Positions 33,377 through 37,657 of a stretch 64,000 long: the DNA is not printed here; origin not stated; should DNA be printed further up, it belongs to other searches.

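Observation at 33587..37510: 1300-aa secreted GH18 hydrolase with a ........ catalytic motif, an SH3b domain and four FlgD-Ig domains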

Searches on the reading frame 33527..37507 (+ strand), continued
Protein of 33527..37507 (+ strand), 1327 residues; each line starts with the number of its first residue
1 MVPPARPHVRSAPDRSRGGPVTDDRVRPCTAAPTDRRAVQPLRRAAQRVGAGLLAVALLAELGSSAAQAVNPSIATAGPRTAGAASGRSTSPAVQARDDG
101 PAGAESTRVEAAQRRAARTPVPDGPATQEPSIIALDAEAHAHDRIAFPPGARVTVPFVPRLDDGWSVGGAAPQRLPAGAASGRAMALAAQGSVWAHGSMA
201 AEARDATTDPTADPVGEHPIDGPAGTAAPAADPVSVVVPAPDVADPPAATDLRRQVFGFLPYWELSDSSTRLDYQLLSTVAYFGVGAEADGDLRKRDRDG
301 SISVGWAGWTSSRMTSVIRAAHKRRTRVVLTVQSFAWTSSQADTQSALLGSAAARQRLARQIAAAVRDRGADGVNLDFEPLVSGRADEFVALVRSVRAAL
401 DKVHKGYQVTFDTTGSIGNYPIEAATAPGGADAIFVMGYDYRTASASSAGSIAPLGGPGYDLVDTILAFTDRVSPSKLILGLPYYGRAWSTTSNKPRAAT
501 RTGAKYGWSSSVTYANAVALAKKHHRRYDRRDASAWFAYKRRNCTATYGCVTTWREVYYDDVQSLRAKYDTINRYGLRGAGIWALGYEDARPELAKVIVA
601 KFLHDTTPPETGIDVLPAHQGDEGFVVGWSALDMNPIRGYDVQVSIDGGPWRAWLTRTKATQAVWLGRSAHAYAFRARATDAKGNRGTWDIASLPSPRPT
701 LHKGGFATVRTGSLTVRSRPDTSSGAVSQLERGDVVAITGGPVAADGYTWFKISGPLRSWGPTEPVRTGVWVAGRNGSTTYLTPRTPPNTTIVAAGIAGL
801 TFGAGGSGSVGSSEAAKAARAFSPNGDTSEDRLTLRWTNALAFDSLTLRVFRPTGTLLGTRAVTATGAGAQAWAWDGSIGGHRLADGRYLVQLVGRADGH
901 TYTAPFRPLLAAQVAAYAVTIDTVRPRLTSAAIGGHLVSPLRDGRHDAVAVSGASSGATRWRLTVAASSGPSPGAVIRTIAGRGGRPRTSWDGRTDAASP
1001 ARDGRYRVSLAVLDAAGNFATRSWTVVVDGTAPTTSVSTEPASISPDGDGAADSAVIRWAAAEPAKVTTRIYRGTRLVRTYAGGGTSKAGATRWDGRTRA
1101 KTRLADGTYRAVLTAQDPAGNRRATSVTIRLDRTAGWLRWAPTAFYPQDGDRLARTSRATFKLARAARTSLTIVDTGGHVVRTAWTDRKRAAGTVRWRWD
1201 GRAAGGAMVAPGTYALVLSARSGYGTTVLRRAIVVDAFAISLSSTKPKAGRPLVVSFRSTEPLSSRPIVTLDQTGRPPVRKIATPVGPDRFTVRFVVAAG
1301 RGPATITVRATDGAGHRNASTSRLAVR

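Call 7: find_homologous_proteins(query=window:33527-37507:+, max_evalue=0.00001)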
Query window:33527-37507:+ (1327 aa): 1380 proteins with E <= 0.00001 among 8000 candidates; the best 120 are listed.
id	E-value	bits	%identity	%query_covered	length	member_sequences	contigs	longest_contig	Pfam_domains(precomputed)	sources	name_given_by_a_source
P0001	0.0e+0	2359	98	82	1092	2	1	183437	PF13585.13,PF13860.13,PF00704.35,PF19077.7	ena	-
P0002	0.0e+0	1838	70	91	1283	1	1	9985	PF13585.13,PF13860.13,PF00704.35,PF19077.7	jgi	jgi:spore germination protein YaaH/flagellar hook assembly protein FlgD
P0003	0.0e+0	1808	68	92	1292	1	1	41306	PF13585.13,PF13860.13,PF00704.35,PF19077.7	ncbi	-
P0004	0.0e+0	1799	66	96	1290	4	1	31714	PF13585.13,PF13860.13,PF00704.35,PF19077.7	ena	-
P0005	0.0e+0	1794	65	98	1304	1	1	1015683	PF13860.13,PF00704.35,PF19077.7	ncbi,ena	-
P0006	0.0e+0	1790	67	93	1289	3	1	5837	PF13585.13,PF13860.13,PF00704.35,PF19077.7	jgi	jgi:spore germination protein YaaH/flagellar hook assembly protein FlgD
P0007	0.0e+0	1788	66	98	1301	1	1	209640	PF13860.13,PF00704.35,PF19077.7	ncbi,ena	-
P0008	0.0e+0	1784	65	98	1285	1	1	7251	PF13585.13,PF13860.13,PF00704.35,PF19077.7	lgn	-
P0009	0.0e+0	1775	65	98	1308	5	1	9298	PF13585.13,PF13860.13,PF12245.15,PF00704.35,PF19077.7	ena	-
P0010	0.0e+0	1764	63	98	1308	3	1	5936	PF13585.13,PF13860.13,PF00704.35,PF19077.7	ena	-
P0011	0.0e+0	1756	65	98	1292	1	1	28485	PF13860.13,PF00704.35,PF19077.7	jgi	jgi:spore germination protein YaaH/flagellar hook assembly protein FlgD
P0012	0.0e+0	1726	67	91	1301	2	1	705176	PF13585.13,PF13860.13,PF00704.35,PF19077.7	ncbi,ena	-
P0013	0.0e+0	1721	63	98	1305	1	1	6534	PF13860.13,PF00704.35,PF19077.7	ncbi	-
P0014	0.0e+0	1709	67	91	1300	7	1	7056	PF13585.13,PF13860.13,PF00704.35,PF19077.7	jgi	jgi:spore germination protein YaaH/flagellar hook assembly protein FlgD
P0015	0.0e+0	1697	66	90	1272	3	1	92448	PF13585.13,PF13860.13,PF00704.35,PF19077.7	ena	-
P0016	0.0e+0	1696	67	91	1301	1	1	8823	PF13585.13,PF13860.13,PF12245.15,PF00704.35,PF19077.7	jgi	jgi:spore germination protein YaaH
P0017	0.0e+0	1695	62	98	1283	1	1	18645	PF13585.13,PF13860.13,PF00704.35,PF08239.18,PF19077.7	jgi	jgi:spore germination protein YaaH/flagellar hook assembly protein FlgD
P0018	0.0e+0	1676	66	90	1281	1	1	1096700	PF13860.13,PF00704.35,PF19077.7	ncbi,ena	-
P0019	0.0e+0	1668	63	97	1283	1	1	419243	PF13585.13,PF13860.13,PF00704.35,PF19077.7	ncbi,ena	-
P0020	0.0e+0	1656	62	98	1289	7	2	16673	PF13585.13,PF13860.13,PF00704.35,PF19077.7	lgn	-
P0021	0.0e+0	1618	68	81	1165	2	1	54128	PF13585.13,PF13860.13,PF00704.35,PF19077.7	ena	-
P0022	0.0e+0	1614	61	94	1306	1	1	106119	PF13585.13,PF13860.13,PF00704.35,PF19077.7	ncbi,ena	-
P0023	0.0e+0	1568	60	91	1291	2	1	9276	PF13585.13,PF13860.13,PF00704.35,PF19077.7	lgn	-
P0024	0.0e+0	1549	59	98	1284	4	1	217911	PF13585.13,PF13860.13,PF00704.35,PF08239.18,PF19077.7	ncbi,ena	-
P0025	0.0e+0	1523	59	98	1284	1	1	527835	PF13585.13,PF13860.13,PF00704.35,PF19077.7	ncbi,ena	-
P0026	0.0e+0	1477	59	90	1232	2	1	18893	PF13585.13,PF13860.13,PF00704.35,PF19077.7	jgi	jgi:spore germination protein YaaH/flagellar hook assembly protein FlgD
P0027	0.0e+0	1472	59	91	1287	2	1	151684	PF13585.13,PF13860.13,PF00704.35,PF19077.7,PF18911.7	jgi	jgi:spore germination protein YaaH/flagellar hook assembly protein FlgD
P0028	0.0e+0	1454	59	91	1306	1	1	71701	PF13585.13,PF13860.13,PF00704.35,PF19077.7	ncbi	-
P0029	0.0e+0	1416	58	91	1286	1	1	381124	PF13860.13,PF00704.35,PF08239.18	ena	-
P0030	0.0e+0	1407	57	90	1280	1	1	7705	PF13585.13,PF13860.13,PF00704.35,PF19077.7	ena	-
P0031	0.0e+0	1405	57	90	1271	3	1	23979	PF13585.13,PF13860.13,PF00704.35,PF19077.7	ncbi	-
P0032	0.0e+0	1399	57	90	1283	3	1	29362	PF13585.13,PF13860.13,PF00704.35,PF19077.7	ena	-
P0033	0.0e+0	1366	82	56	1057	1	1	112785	PF13860.13,PF00704.35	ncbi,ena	-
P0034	0.0e+0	1361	59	83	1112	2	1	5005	PF13585.13,PF13860.13,PF00704.35,PF19077.7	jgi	jgi:spore germination protein YaaH/flagellar hook assembly protein FlgD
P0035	0.0e+0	1312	69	51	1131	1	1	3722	PF13585.13,PF13860.13,PF00704.35,PF19077.7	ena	-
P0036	0.0e+0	1288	54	90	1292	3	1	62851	PF13585.13,PF13860.13,PF00704.35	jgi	jgi:spore germination protein YaaH/flagellar hook assembly protein FlgD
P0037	0.0e+0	1287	57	81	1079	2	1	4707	PF13585.13,PF13860.13,PF00704.35,PF19077.7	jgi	jgi:spore germination protein YaaH/flagellar hook assembly protein FlgD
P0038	0.0e+0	1284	54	90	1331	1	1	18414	PF13585.13,PF13860.13,PF12245.15,PF00704.35,PF19077.7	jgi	jgi:spore germination protein YaaH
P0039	0.0e+0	1283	54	91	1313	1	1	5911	PF13860.13,PF12245.15,PF00704.35,PF19077.7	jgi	jgi:spore germination protein YaaH/flagellar hook assembly protein FlgD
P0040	0.0e+0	1283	51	98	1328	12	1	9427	PF13585.13,PF13860.13,PF12245.15,PF00704.35,PF19077.7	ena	-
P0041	0.0e+0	1279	35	5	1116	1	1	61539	PF13860.13,PF00704.35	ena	-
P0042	0.0e+0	1278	54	90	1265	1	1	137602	PF13585.13,PF13860.13,PF00704.35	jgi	jgi:spore germination protein YaaH/flagellar hook assembly protein FlgD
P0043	0.0e+0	1275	54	90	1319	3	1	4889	PF13860.13,PF00704.35,PF19077.7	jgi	-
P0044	0.0e+0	1268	53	90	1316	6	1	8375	PF13585.13,PF13860.13,PF12245.15,PF00704.35,PF19077.7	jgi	jgi:spore germination protein YaaH/flagellar hook assembly protein FlgD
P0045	0.0e+0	1260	53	90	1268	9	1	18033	PF13585.13,PF13860.13,PF00704.35,PF08239.18,PF19077.7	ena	-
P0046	0.0e+0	1253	54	90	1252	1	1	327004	PF13585.13,PF13860.13,PF00704.35,PF09136.17,PF19077.7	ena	-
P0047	0.0e+0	1248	52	91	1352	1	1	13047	PF13585.13,PF13860.13,PF00704.35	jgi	jgi:spore germination protein YaaH/flagellar hook assembly protein FlgD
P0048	0.0e+0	1246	51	90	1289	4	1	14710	PF13585.13,PF13860.13,PF00704.35,PF19077.7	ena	-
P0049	0.0e+0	1246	51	90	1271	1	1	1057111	PF13585.13,PF13860.13,PF12245.15,PF00704.35,PF08239.18,PF19077.7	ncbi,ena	-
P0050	0.0e+0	1245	52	91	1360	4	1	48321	PF13585.13,PF13860.13,PF12245.15,PF00704.35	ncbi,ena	-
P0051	0.0e+0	1245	52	91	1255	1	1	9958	PF10029.16,PF13860.13,PF00704.35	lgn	-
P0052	0.0e+0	1245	51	92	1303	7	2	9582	PF13585.13,PF13860.13,PF00704.35,PF19077.7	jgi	jgi:spore germination protein YaaH/flagellar hook assembly protein FlgD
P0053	0.0e+0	1244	52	90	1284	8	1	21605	PF13585.13,PF13860.13,PF00704.35,PF19077.7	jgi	jgi:spore germination protein YaaH/flagellar hook assembly protein FlgD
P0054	0.0e+0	1242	53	87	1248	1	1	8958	PF13585.13,PF13860.13,PF00704.35,PF08239.18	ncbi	ncbi:MAG: glycosyl hydrolase family 18 protein [Chloroflexota bacterium]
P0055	0.0e+0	1240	52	90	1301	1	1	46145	PF13585.13,PF13860.13,PF12245.15,PF00704.35,PF19077.7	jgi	jgi:spore germination protein YaaH/flagellar hook assembly protein FlgD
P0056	0.0e+0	1235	52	91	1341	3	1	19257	PF13585.13,PF13860.13,PF12245.15,PF00704.35,PF19077.7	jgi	-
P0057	0.0e+0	1235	51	92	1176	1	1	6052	PF13585.13,PF13860.13,PF00704.35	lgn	-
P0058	0.0e+0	1234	51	90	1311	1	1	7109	PF13860.13,PF00704.35,PF19077.7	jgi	-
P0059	0.0e+0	1233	51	90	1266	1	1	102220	PF13585.13,PF13860.13,PF00704.35,PF19077.7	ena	-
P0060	0.0e+0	1232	53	90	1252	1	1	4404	PF13585.13,PF13860.13,PF00704.35,PF19077.7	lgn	-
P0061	0.0e+0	1232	52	93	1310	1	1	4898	PF13585.13,PF13860.13,PF00704.35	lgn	-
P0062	0.0e+0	1227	51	90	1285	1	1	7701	PF13585.13,PF13860.13,PF00704.35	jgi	-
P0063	0.0e+0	1227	49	96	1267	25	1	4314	PF13585.13,PF13860.13,PF00704.35,PF19077.7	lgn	-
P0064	0.0e+0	1226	51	91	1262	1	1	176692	PF13585.13,PF13860.13,PF00704.35,PF19077.7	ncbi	-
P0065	0.0e+0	1222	49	94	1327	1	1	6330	PF13585.13,PF13860.13,PF00704.35,PF19077.7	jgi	jgi:spore germination protein YaaH/flagellar hook assembly protein FlgD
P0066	0.0e+0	1222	51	91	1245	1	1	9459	PF13585.13,PF23916.2,PF13860.13,PF12245.15,PF00704.35,PF19077.7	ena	-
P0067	0.0e+0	1221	52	91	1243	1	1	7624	PF13860.13,PF00704.35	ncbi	ncbi:MAG TPA: glycosyl hydrolase family 18 protein [Candidatus Limnocylindrales bacterium]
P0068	0.0e+0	1221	51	90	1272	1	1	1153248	PF13585.13,PF13860.13,PF12245.15,PF00704.35,PF19077.7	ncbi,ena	-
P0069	0.0e+0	1218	50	91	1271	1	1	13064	PF13585.13,PF13860.13,PF00704.35,PF19077.7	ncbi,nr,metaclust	ncbi:MAG: hypothetical protein A2V85_07630 [Chloroflexi bacterium RBG_16_72_14]|nr:MAG: hypothetical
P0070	0.0e+0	1217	51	90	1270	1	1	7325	PF13585.13,PF13860.13,PF00704.35,PF19077.7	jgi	-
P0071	0.0e+0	1216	51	90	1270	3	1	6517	PF13585.13,PF13860.13,PF00704.35,PF19077.7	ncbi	ncbi:MAG TPA: glycosyl hydrolase family 18 protein [Candidatus Limnocylindrales bacterium]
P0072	0.0e+0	1216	52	90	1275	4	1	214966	PF13585.13,PF13860.13,PF00704.35,PF19077.7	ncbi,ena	-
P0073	0.0e+0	1215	51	93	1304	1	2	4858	PF13585.13,PF13860.13,PF00704.35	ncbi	-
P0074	0.0e+0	1214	51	92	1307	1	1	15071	PF13585.13,PF13860.13,PF00704.35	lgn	-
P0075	0.0e+0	1214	52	90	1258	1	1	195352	PF13585.13,PF13860.13,PF00704.35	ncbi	-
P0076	0.0e+0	1213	51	93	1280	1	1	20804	PF13585.13,PF13860.13,PF00704.35,PF19077.7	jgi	jgi:spore germination protein YaaH/flagellar hook assembly protein FlgD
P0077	0.0e+0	1212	50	96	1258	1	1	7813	PF13585.13,PF13860.13,PF00704.35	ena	-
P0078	0.0e+0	1211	53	90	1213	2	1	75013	PF13585.13,PF10029.16,PF13860.13,PF00704.35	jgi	-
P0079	0.0e+0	1209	51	90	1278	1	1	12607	PF13585.13,PF13860.13,PF00704.35,PF19077.7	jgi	jgi:spore germination protein YaaH/flagellar hook assembly protein FlgD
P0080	0.0e+0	1208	50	90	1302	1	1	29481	PF13585.13,PF13860.13,PF00704.35,PF19077.7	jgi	jgi:spore germination protein YaaH/flagellar hook assembly protein FlgD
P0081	0.0e+0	1207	51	91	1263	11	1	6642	PF13585.13,PF13860.13,PF00704.35,PF19077.7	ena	-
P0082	0.0e+0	1206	50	91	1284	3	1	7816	PF13585.13,PF03644.20,PF13860.13,PF00704.35,PF19077.7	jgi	-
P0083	0.0e+0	1206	50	90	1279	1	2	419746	PF13585.13,PF13860.13,PF00704.35,PF19077.7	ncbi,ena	-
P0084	0.0e+0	1205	49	95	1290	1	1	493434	PF13585.13,PF13860.13,PF00704.35,PF19077.7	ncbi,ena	-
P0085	0.0e+0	1203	50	90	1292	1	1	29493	PF13585.13,PF13860.13,PF00704.35,PF19077.7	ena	-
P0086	0.0e+0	1203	51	90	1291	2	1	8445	PF13585.13,PF13860.13,PF00704.35,PF19077.7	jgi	jgi:spore germination protein YaaH/flagellar hook assembly protein FlgD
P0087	0.0e+0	1202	53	90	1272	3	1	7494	PF13585.13,PF13860.13,PF00704.35,PF19077.7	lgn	-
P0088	0.0e+0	1202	51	90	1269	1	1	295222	PF13585.13,PF13860.13,PF00704.35,PF19077.7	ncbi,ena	-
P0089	0.0e+0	1200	52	90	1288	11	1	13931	PF13585.13,PF13860.13,PF00704.35,PF08239.18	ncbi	-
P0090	0.0e+0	1199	51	90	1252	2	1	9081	PF13585.13,PF10029.16,PF13860.13,PF12245.15,PF00704.35,PF19077.7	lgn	-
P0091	0.0e+0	1198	50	90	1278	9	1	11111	PF13585.13,PF13860.13,PF00704.35,PF19077.7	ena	-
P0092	0.0e+0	1198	51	91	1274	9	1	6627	PF13585.13,PF10029.16,PF13860.13,PF12245.15,PF00704.35,PF19077.7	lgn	-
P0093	0.0e+0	1197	50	90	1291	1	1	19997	PF13585.13,PF13860.13,PF00704.35,PF19077.7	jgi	jgi:spore germination protein YaaH/flagellar hook assembly protein FlgD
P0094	0.0e+0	1197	48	94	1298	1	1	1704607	PF13585.13,PF13860.13,PF00704.35,PF19077.7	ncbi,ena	-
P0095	0.0e+0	1196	50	91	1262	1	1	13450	PF13585.13,PF13860.13,PF12245.15,PF00704.35,PF19077.7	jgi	jgi:spore germination protein YaaH/flagellar hook assembly protein FlgD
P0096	0.0e+0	1196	51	91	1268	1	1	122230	PF13585.13,PF13860.13,PF00704.35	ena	-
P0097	0.0e+0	1195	51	91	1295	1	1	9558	PF13585.13,PF13860.13,PF00704.35,PF19077.7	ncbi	-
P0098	0.0e+0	1195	51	90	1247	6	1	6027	PF13860.13,PF00704.35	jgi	jgi:spore germination protein YaaH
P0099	0.0e+0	1193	51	90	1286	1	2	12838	PF13585.13,PF13860.13,PF00704.35,PF19077.7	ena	-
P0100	0.0e+0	1192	50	91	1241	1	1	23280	PF13585.13,PF13860.13,PF00704.35,PF09136.17,PF19077.7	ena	-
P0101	0.0e+0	1192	49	90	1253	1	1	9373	PF13585.13,PF13860.13,PF00704.35,PF19077.7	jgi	jgi:spore germination protein YaaH/flagellar hook assembly protein FlgD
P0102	0.0e+0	1189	51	91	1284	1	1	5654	PF13585.13,PF13860.13,PF12245.15,PF00704.35,PF19077.7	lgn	-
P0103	0.0e+0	1186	51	91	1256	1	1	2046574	PF13585.13,PF13860.13,PF00704.35,PF08239.18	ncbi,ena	-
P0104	0.0e+0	1185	50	91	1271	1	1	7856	PF13585.13,PF13860.13,PF00704.35,PF19077.7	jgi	jgi:spore germination protein YaaH/flagellar hook assembly protein FlgD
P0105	0.0e+0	1184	51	90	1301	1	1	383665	PF13585.13,PF13860.13,PF00704.35,PF08239.18,PF19077.7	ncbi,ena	-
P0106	0.0e+0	1182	50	90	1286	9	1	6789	PF13585.13,PF13860.13,PF00704.35,PF08239.18,PF19077.7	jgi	-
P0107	0.0e+0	1180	52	90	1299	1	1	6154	PF13585.13,PF13860.13,PF00704.35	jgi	jgi:chitinase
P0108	0.0e+0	1180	50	91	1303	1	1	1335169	PF13585.13,PF13750.13,PF23916.2,PF13860.13,PF12245.15,PF00704.35,PF19077.7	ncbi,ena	-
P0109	0.0e+0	1179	50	90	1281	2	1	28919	PF13585.13,PF23916.2,PF13860.13,PF12245.15,PF00704.35,PF19077.7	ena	-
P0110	0.0e+0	1179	49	91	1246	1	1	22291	PF13585.13,PF13860.13,PF12245.15,PF00704.35,PF19077.7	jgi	jgi:spore germination protein YaaH/flagellar hook assembly protein FlgD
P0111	0.0e+0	1179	50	90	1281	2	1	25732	PF13585.13,PF13860.13,PF00704.35,PF19077.7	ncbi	-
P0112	0.0e+0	1179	48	97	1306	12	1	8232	PF13585.13,PF13860.13,PF00704.35,PF19077.7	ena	-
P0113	0.0e+0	1178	50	90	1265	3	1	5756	PF13585.13,PF13860.13,PF00704.35,PF19077.7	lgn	-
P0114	0.0e+0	1177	50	90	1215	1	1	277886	PF13585.13,PF13860.13,PF00704.35,PF19077.7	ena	-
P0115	0.0e+0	1176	49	91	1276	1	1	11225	PF13585.13,PF13860.13,PF12245.15,PF00704.35,PF19077.7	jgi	jgi:spore germination protein YaaH/flagellar hook assembly protein FlgD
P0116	0.0e+0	1175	48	93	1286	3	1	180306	PF13585.13,PF13860.13,PF00704.35,PF19077.7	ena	-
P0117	0.0e+0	1175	50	91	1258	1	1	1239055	PF13585.13,PF13860.13,PF12245.15,PF00704.35,PF19077.7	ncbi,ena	-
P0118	0.0e+0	1173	49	90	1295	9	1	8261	PF13585.13,PF13860.13,PF00704.35,PF19077.7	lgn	-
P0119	0.0e+0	1173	55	80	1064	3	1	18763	PF13860.13,PF12245.15,PF00704.35,PF19077.7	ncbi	ncbi:MAG: hypothetical protein E6I94_00600, partial [Chloroflexi bacterium]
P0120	0.0e+0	1172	49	91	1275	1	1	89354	PF13585.13,PF13860.13,PF00704.35,PF19077.7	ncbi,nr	ncbi:MAG TPA: glycosyl hydrolase family 18 protein [Candidatus Limnocylindrales bacterium]|nr:glycos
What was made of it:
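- Closest known: Bacillus spore-cortex GH18 enzymes SleL/YaaH and YdhD. Same: IMG names orthologues 'spore germination protein YaaH' (call 7).
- One IMG record names an orthologue 'chitinase' (call 7).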
